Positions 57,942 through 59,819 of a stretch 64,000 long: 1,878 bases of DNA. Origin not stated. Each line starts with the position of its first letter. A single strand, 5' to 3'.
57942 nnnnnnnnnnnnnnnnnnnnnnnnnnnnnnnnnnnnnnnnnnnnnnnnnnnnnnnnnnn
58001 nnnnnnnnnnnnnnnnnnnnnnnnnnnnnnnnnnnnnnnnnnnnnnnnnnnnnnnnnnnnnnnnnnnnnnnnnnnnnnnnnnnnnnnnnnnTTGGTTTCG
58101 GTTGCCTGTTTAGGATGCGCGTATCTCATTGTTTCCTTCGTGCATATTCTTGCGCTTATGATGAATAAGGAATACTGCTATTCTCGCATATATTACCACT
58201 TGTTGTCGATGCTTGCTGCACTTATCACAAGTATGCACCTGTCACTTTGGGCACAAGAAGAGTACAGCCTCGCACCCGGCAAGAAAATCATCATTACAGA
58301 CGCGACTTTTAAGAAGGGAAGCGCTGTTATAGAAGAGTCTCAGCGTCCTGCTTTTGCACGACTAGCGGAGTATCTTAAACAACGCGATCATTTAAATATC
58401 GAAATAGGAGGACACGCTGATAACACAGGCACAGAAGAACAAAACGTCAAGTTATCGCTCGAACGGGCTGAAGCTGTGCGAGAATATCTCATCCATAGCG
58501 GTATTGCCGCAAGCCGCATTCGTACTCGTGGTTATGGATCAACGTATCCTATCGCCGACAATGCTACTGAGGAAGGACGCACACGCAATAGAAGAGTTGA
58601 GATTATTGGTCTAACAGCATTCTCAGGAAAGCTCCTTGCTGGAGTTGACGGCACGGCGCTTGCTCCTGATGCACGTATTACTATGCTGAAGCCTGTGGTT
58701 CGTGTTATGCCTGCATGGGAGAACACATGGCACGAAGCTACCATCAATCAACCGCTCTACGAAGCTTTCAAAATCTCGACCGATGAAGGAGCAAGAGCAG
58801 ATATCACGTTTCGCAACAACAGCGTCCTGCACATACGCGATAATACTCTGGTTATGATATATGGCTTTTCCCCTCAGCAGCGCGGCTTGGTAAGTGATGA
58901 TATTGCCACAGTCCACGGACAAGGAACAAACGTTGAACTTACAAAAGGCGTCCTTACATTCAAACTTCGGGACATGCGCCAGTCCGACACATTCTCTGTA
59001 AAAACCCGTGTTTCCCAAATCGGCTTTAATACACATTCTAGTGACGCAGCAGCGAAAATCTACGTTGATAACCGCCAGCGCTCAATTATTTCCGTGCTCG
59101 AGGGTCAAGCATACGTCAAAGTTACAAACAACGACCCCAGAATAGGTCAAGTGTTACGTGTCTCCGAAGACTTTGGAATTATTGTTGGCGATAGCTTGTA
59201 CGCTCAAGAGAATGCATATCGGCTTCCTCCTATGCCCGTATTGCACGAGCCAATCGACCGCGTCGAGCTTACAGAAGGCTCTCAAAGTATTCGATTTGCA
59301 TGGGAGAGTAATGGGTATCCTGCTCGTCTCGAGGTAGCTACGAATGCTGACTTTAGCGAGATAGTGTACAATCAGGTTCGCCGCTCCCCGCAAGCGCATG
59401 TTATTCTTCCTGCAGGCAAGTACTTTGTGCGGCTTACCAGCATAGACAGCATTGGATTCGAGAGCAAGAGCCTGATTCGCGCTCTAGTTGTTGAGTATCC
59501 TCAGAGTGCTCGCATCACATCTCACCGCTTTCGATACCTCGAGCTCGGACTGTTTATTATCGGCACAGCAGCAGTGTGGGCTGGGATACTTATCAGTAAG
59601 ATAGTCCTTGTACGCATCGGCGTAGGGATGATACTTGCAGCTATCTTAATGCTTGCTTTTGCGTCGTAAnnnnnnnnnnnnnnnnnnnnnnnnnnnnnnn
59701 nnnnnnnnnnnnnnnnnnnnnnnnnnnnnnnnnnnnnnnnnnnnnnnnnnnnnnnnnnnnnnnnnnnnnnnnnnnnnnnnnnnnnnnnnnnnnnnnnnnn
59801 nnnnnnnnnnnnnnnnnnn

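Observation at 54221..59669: STAS antagonist / receiver-kinase hybrid / membrane sensor kinase / OmpA-FecR-TM protein operon, next to an orphan ABC ATPase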

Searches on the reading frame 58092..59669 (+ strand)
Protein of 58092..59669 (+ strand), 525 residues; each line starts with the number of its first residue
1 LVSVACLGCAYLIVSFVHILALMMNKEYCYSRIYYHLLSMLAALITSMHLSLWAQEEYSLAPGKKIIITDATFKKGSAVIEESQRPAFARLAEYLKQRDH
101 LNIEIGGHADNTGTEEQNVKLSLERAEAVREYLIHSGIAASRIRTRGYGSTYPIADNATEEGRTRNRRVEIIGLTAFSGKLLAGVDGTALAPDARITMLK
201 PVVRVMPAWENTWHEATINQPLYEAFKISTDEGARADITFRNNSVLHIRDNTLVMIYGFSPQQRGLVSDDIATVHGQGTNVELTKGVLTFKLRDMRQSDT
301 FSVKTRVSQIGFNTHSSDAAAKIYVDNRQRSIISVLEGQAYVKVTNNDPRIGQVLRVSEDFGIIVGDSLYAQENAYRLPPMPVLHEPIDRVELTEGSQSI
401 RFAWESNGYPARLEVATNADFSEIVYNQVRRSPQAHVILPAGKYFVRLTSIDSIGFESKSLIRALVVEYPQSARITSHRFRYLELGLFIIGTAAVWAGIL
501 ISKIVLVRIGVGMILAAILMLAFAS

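Call 3: search_protein_families(library=pfam, proteins=[window:58092-59669:+], max_evalue=0.01)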
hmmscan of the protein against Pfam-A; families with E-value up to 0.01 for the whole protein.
window:58092-59669:+ (525 aa): 3 families
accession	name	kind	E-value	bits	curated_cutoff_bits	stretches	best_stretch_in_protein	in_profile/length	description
PF00691.25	OmpA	-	9e-26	90.5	27.2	1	72-167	1-98/98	OmpA family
PF04773.18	FecR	-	7.3e-09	36.4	24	1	227-311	2-72/97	FecR protein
PF05359.17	DUF748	-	9.3e-06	24.4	50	1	72-112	882-922/1037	Domain of Unknown Function (DUF748)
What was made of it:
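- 58158..59669 (+): Unit B: secreted, inner-membrane-anchored OmpA-like + FecR-fold + FN3-like protein with a C-terminal two-helix hydrophobic hairpin (longest ORF starts at 58092). Pfam OmpA 9e-26 and FecR 7e-9 (call 3).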

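Call 6: find_homologous_proteins(query=window:58092-59666:+, max_evalue=0.00001)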
Query window:58092-59666:+ (525 aa): 815 proteins with E <= 0.00001 among 8000 candidates; the best 120 are listed.
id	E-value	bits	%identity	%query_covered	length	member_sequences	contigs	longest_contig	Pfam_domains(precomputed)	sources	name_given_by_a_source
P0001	0.0e+0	1054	100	91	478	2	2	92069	PF00691.26,PF04773.19,PF05359.17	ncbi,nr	ncbi:MAG: OmpA family protein [Bacteroidota bacterium]|nr:OmpA family protein [Candidatus Kapabacter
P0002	7.9e-188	643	60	92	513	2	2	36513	PF00691.26,PF04773.19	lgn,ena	-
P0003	1.4e-185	636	63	90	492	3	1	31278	PF00691.26,PF04773.19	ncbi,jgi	jgi:hypothetical protein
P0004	1.5e-182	626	61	92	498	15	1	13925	PF00691.26,PF04773.19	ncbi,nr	ncbi:MAG: OmpA family protein [Candidatus Kapabacteria bacterium]|nr:OmpA family protein [Candidatus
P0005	2.0e-182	625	59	92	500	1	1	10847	PF00691.26,PF04773.19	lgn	-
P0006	3.8e-182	624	59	94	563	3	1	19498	PF00691.26,PF04773.19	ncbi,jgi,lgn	jgi:hypothetical protein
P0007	9.0e-182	623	61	91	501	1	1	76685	PF00691.26,PF04773.19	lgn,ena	-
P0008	1.3e-181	623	60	93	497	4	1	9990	PF00691.26,PF04773.19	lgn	-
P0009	2.0e-180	619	61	92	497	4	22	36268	PF00691.26,PF04773.19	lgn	-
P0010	2.7e-151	523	52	93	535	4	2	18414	PF00691.26,PF04773.19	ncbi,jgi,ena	jgi:hypothetical protein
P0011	9.6e-151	521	53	89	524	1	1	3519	PF00691.26,PF04773.19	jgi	jgi:hypothetical protein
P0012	1.0e-147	511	50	94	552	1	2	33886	PF00691.26,PF04773.19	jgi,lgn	jgi:outer membrane protein OmpA-like peptidoglycan-associated protein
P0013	1.5e-147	510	51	89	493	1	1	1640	PF00691.26,PF04773.19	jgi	jgi:hypothetical protein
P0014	1.4e-145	504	49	92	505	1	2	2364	PF00691.26,PF04773.19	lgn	-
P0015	3.3e-145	502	50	90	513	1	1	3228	PF00691.26,PF04773.19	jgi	jgi:outer membrane protein OmpA-like peptidoglycan-associated protein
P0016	5.9e-144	498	50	92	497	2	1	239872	PF00691.26,PF04773.19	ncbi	-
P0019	8.6e-137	475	50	86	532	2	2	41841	PF00691.26,PF04773.19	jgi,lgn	jgi:hypothetical protein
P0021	4.2e-79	284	38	90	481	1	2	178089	PF00691.26,PF04773.19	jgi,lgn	jgi:hypothetical protein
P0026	2.9e-68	249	34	88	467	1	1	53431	PF00691.26,PF04773.19,PF05359.17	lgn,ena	-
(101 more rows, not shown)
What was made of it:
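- Checked: NCBI annotates an even later start (478 aa, call 6).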

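Call 7: find_encoding_contigs(protein=P0007, flank=8000, max_places=2)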
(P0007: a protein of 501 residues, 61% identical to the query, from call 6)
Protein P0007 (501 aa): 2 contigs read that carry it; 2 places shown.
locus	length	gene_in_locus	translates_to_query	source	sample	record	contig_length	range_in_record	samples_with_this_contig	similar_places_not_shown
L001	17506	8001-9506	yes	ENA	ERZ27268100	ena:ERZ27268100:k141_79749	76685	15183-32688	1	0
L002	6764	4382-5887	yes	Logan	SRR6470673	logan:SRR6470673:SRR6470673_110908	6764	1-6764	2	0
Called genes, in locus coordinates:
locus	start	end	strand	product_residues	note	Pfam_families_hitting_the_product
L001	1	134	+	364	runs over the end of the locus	PF00696:AA_kinase, PF01472:PUA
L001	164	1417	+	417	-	PF00171:Aldedh (faint)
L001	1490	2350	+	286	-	PF00132:Hexapep (faint)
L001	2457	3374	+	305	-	PF00291:PALP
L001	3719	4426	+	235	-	PF00072:Response_reg, PF00196:GerE, PF04545:Sigma70_r4 (faint)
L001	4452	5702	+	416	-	PF00072:Response_reg, PF00512:HisKA, PF02518:HATPase_c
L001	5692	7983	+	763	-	PF00672:HAMP, PF00512:HisKA, PF02518:HATPase_c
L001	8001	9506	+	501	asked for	PF00691:OmpA, PF04773:FecR (faint)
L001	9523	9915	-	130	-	PF23296:DUF7079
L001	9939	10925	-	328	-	PF05138:PaaA_PaaC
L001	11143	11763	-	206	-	PF14064:HmuY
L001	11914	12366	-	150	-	PF06938:DUF1285_N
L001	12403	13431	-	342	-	PF01051:Rep3_N, PF21205:Rep3_C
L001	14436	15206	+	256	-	-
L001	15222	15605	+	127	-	PF06243:PaaB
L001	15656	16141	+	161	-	PF05685:Uma2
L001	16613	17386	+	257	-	PF05138:PaaA_PaaC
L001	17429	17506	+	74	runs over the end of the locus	PF15919:HicB_lk_antitox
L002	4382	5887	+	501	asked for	PF00691:OmpA, PF04773:FecR (faint)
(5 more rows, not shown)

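Call 8: find_encoding_contigs(protein=P0016, flank=8000, max_places=2)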
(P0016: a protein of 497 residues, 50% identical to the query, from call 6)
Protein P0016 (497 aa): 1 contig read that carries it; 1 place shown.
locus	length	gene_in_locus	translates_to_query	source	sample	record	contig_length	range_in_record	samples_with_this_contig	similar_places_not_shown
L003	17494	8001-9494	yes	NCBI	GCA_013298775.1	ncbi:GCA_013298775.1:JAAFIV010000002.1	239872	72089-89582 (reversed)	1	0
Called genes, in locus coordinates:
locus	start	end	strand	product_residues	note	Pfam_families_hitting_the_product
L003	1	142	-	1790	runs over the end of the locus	PF00069:Pkinase, PF07714:PK_Tyr_Ser-Thr, PF13191:AAA_16, PF01590:GAF, PF13185:GAF_2, PF00512:HisKA, PF02518:HATPase_c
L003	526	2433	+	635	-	PF01566:Nramp, PF00582:Usp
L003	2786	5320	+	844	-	PF13620:CarboxypepD_reg, PF13715:CarbopepD_reg_2, PF07715:Plug, PF00593:TonB_dep_Rec_b-barrel, PF14905:OMP_b-brl_3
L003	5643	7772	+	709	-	PF00672:HAMP (faint), PF00512:HisKA, PF02518:HATPase_c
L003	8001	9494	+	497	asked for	PF00691:OmpA, PF04773:FecR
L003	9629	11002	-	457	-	PF02518:HATPase_c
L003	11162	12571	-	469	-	PF00072:Response_reg, PF00158:Sigma54_activat, PF14532:Sigma54_activ_2, PF07728:AAA_5 (weak), PF25601:AAA_lid_14, PF02954:HTH_8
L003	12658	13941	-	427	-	PF01757:Acyl_transf_3, PF10129:OpgC_C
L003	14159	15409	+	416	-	PF25967:RND-MFP_C (weak)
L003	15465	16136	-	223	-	PF05685:Uma2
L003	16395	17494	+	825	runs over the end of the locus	PF12704:MacB_PCD, PF02687:FtsX, PF12704:MacB_PCD (weak), PF02687:FtsX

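Call 9: find_encoding_contigs(protein=P0021, flank=8000, max_places=2)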
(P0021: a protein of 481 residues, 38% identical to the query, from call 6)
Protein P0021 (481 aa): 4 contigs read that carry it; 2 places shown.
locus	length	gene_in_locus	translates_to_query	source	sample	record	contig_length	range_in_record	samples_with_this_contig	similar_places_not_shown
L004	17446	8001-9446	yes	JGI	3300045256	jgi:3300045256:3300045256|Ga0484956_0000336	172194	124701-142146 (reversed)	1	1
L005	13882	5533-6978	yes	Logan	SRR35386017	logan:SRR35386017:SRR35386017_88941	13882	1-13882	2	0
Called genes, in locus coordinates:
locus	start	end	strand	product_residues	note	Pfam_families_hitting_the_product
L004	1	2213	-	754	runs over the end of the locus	PF07715:Plug, PF00593:TonB_dep_Rec_b-barrel, PF14905:OMP_b-brl_3 (weak)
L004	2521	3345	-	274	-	PF01040:UbiA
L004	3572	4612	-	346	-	-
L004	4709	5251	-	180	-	PF00578:AhpC-TSA, PF08534:Redoxin, PF13911:AhpC-TSA_2 (faint)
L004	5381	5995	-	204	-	PF03351:DOMON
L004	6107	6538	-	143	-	PF22381:Staph_reg_Sar_Rot (weak), PF12802:MarR_2, PF01047:MarR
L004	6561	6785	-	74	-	-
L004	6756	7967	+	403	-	PF00676:E1_dh, PF13292:DXP_synthase_N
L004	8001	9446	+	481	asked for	PF00691:OmpA, PF04773:FecR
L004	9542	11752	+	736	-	PF00672:HAMP, PF08448:PAS_4, PF00512:HisKA, PF02518:HATPase_c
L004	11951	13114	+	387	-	PF20706:GT4-conflict, PF00534:Glycos_transf_1, PF13692:Glyco_trans_1_4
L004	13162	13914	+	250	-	PF05711:TylF, PF13578:Methyltransf_24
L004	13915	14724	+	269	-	PF13489:Methyltransf_23, PF13847:Methyltransf_31 (weak), PF08241:Methyltransf_11, PF08242:Methyltransf_12, PF13649:Methyltransf_25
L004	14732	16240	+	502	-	PF01943:Polysacc_synt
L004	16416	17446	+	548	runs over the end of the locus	PF13727:CoA_binding_3, PF02397:Bac_transf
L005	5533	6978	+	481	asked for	PF00691:OmpA, PF04773:FecR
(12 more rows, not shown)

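Call 10: find_encoding_contigs(protein=P0026, flank=8000, max_places=2)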
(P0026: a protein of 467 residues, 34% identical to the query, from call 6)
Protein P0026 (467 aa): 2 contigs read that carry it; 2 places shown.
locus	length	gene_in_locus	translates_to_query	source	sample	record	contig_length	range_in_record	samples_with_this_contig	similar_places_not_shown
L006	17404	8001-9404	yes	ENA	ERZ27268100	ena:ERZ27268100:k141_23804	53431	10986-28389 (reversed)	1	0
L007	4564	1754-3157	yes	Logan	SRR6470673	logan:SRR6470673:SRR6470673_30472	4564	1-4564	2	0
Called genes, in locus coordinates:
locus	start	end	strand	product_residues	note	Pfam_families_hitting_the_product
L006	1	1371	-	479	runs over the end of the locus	PF03331:LpxC, PF22817:ApeP-like (weak), PF07977:FabA, PF22818:ApeI-like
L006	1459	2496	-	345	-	PF04613:LpxD, PF25084:LbH_EIF2B, PF25087:GMPPB_C, PF00132:Hexapep (weak), PF14602:Hexapep_2 (weak), PF00132:Hexapep (weak)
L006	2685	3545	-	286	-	PF02737:3HCDH_N, PF00725:3HCDH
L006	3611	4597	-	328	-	PF00294:PfkB, PF08543:Phos_pyr_kin (weak)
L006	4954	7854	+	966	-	PF08308:PEGA (faint), PF13620:CarboxypepD_reg, PF13715:CarbopepD_reg_2, PF07715:Plug, PF00593:TonB_dep_Rec_b-barrel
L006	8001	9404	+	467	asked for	PF00691:OmpA, PF05359:DUF748 (weak), PF04773:FecR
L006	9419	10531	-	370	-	PF00389:2-Hacid_dh, PF02826:2-Hacid_dh_C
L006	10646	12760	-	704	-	PF00009:GTP_EFTU, PF03144:GTP_EFTU_D2, PF22042:EF-G_D2, PF14492:EFG_III, PF16658:RF3_C (weak), PF03764:EFG_IV, PF00679:EFG_C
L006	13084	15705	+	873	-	PF01751:Toprim, PF01131:Topoisom_bac, PF13368:Toprim_C_rpt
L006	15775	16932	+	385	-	PF00072:Response_reg, PF00512:HisKA (weak), PF02518:HATPase_c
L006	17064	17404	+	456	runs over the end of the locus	PF01225:Mur_ligase, PF08245:Mur_ligase_M, PF02875:Mur_ligase_C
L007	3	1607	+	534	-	?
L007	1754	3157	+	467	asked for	PF00691:OmpA, PF05359:DUF748 (weak), PF04773:FecR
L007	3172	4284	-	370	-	PF00389:2-Hacid_dh, PF02826:2-Hacid_dh_C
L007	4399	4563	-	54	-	?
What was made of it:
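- TonB-dependent receptor genes lie immediately upstream of the module in L003 and upstream of the lone OmpA-FecR gene in L006 (calls 8, 10). The adjacent receptors in L003 and L006 show CarboxypepD_reg/Plug domains and no STN signalling domain in the recorded Pfam hits (calls 8, 10).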

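Call 13: find_related_loci(query=A1, collection=genome_contigs, flank=10000)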
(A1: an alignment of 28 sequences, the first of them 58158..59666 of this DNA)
Query A1 (503 aa) in genome_contigs; peptide patterns used: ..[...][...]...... (x = any residue, [..] = any of these).
600 stretches matched a pattern (row limit reached: there are more); 585 encode a relative of the query (tblastn E <= 1e-3); the best 80 are kept; 80 distinct loci.
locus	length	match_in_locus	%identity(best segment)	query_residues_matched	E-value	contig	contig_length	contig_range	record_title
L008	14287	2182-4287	49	42-149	3e-27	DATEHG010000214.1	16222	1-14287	MAG TPA_asm: Gemmatimonadales bacterium isolate SMAG_U8805 k141_2181499, whole genome shotgun sequence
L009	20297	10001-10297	49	51-149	3e-24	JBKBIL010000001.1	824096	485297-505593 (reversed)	MAG: Lacibacter sp. isolate 21I_069.bin.37 NODE_5_length_824096_cov_57.734525, whole genome shotgun sequence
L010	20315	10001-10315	50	45-149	1e-22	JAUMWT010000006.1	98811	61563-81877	MAG: Brachymonas sp. isolate S15M_Sa_29 NODE_107_length_98811_cov_99.834613, whole genome shotgun sequence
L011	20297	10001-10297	49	51-149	1e-21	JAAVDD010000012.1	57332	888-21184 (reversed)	MAG: Bacteroides sp. isolate Mgla_MAG_49-bin_23 c_000000017392, whole genome shotgun sequence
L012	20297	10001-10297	45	51-149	1e-21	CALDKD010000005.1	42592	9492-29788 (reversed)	MAG TPA_asm: uncultured Bacteroidales bacterium isolate SRR6425802_bin.92_CONCOCT_v1.1_MAG genome assembly, contig: ERZ1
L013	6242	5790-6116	47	42-150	1e-21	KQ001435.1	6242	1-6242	Neisseria sp. HMSC06F02 genomic scaffold Scaffold306, whole genome shotgun sequence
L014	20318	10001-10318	43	44-149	2e-21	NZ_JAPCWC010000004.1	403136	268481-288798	Novosphingobium clariflavum strain 164 4, whole genome shotgun sequence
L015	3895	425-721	44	51-149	2e-21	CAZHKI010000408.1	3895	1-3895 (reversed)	MAG TPA_asm: uncultured Maribellus sp. isolate SRP192927_co6_853 genome assembly, contig: NODE_67678_length_3895_cov_4.0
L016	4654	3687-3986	45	50-149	3e-21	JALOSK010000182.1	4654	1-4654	MAG: Sandarakinorhabdus sp. isolate Prado205 scaffold_54454, whole genome shotgun sequence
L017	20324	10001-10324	46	42-149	3e-21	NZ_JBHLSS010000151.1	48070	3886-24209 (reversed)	Azorhizophilus paspali strain NCAIM B.01794 GCM70007033_180, whole genome shotgun sequence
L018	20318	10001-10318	42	44-149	5e-21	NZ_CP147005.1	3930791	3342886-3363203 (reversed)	Novosphingobium sp. BL-8A chromosome 1, complete sequence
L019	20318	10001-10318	42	44-149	4e-21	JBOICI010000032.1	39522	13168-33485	MAG: Moraxellaceae bacterium isolate H1-B2_concoct.bin.42 k127_177463, whole genome shotgun sequence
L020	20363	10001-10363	41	24-149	6e-21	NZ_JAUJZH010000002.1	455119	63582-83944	Variovorax ginsengisoli strain CGMCC 1.12090 L12090_2, whole genome shotgun sequence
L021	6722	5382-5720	46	41-150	5e-21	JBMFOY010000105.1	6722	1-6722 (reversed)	MAG: Halothiobacillaceae bacterium isolate KM4338-49 NODE_5895_length_6722_cov_6.978701, whole genome shotgun sequence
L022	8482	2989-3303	43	45-149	5e-21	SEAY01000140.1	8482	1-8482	MAG: Comamonadaceae bacterium isolate PMG_248 scaffold_16271, whole genome shotgun sequence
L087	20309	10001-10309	40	45-149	3e-18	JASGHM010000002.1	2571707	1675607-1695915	MAG: Piscinibacter sp. isolate 5N018 JMF-2111-06-0005.ont.bin.18_1, whole genome shotgun sequence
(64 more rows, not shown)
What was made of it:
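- Tried and rejected: The genome_contigs scan with the full-length family alignment (call 13) picked the generic OmpA motif and returned 80 unrelated OmpA loci (L008-L087).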

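Call 18: search_protein_families(library=pfam, proteins=[L001:3719-4426:+, L003:5643-7772:+, L004:9542-11752:+], max_evalue=0.001)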
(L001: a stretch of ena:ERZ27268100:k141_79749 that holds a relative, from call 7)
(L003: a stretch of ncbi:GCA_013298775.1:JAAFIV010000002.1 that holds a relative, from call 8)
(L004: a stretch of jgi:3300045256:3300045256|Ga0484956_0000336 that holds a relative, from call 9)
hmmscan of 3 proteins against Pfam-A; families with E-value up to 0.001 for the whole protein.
L001:3719-4426:+ (235 aa): 6 families
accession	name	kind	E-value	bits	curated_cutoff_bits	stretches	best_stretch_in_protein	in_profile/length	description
PF00072.30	Response_reg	-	1.3e-13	51.5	30.2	1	10-140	2-110/111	Response regulator receiver domain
PF00196.25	GerE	-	5.8e-13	48.7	23.5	1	173-220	4-53/57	Bacterial regulatory proteins, luxR family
PF04545.22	Sigma70_r4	-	1.3e-05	25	24.1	1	172-206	5-42/50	Sigma-70, region 4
PF08281.18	Sigma70_r4_2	-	3.2e-05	23.9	25.7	1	182-205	24-47/54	Sigma-70, region 4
PF13412.12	HTH_24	-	0.00013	21.9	21.9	1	185-208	18-41/48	Winged helix-turn-helix DNA-binding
PF12728.13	HTH_17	-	0.00085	20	27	0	184-206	1-23/51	Helix-turn-helix domain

L003:5643-7772:+ (709 aa): 4 families
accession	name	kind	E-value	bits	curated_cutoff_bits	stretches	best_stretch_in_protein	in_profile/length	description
PF02518.31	HATPase_c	-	2.3e-27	96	26.4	1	598-709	1-109/111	Histidine kinase-, DNA gyrase B-, and HSP90-like ATPase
PF00512.31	HisKA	-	5e-16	58.9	26.9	1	486-552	1-66/66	His Kinase A (phospho-acceptor) domain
PF00672.30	HAMP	-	1.9e-06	28.5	25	1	303-343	1-41/53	HAMP domain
PF08448.16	PAS_4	-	0.00029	21.5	23.1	1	376-481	2-109/110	PAS fold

L004:9542-11752:+ (736 aa): 6 families
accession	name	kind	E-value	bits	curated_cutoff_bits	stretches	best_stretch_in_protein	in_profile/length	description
PF02518.31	HATPase_c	-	5.7e-27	94.8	26.4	1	625-735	1-108/111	Histidine kinase-, DNA gyrase B-, and HSP90-like ATPase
PF08448.16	PAS_4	-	1.9e-12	47.8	23.1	1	400-508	3-108/110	PAS fold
PF00672.30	HAMP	-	1.4e-11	44.9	25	1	327-378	2-53/53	HAMP domain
PF00512.31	HisKA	-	1.9e-11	44.3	26.9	1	514-580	1-66/66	His Kinase A (phospho-acceptor) domain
PF13426.13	PAS_9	-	9.2e-06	26.3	27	1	403-506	2-102/103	PAS domain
PF00989.32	PAS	-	2.6e-05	24.7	22.6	1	393-505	2-113/113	PAS fold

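Call 36: find_encoding_contigs(protein=P0012, flank=9000, max_places=2)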
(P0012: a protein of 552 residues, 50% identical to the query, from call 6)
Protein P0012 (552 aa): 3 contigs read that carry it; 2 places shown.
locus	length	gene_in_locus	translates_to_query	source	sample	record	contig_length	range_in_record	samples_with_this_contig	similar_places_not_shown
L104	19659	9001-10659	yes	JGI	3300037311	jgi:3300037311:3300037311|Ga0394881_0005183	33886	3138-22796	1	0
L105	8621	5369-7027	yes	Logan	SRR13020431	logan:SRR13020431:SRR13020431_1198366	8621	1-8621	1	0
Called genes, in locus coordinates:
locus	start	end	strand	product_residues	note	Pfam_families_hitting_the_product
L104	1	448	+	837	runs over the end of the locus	PF12704:MacB_PCD, PF02687:FtsX, PF12704:MacB_PCD, PF02687:FtsX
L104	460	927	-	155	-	-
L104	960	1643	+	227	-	PF02463:SMC_N (faint), PF00005:ABC_tran, PF13304:AAA_21 (faint)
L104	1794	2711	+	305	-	PF14054:DUF4249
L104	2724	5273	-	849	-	PF00672:HAMP, PF00015:MCPsignal, PF00027:cNMP_binding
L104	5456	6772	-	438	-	PF01103:Omp85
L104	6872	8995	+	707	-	PF00672:HAMP (faint), PF00989:PAS (weak), PF08448:PAS_4 (weak), PF13188:PAS_8 (faint), PF00512:HisKA, PF02518:HATPase_c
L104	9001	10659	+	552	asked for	PF00691:OmpA, PF04773:FecR (weak)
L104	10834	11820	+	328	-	PF00135:COesterase (faint), PF20434:BD-FAE, PF07859:Abhydrolase_3, PF00326:Peptidase_S9 (weak)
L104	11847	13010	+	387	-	PF00072:Response_reg, PF00512:HisKA, PF02518:HATPase_c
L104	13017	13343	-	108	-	-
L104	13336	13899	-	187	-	PF04191:PEMT, PF04140:ICMT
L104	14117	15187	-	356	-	PF00195:Chal_sti_synt_N, PF08392:FAE1_CUT1_RppA, PF08545:ACP_syn_III (faint), PF02797:Chal_sti_synt_C, PF08541:ACP_syn_III_C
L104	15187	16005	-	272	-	PF00881:Nitroreductase, PF14512:TM1586_NiRdase (faint)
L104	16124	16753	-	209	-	PF05685:Uma2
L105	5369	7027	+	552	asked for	PF00691:OmpA, PF04773:FecR (weak)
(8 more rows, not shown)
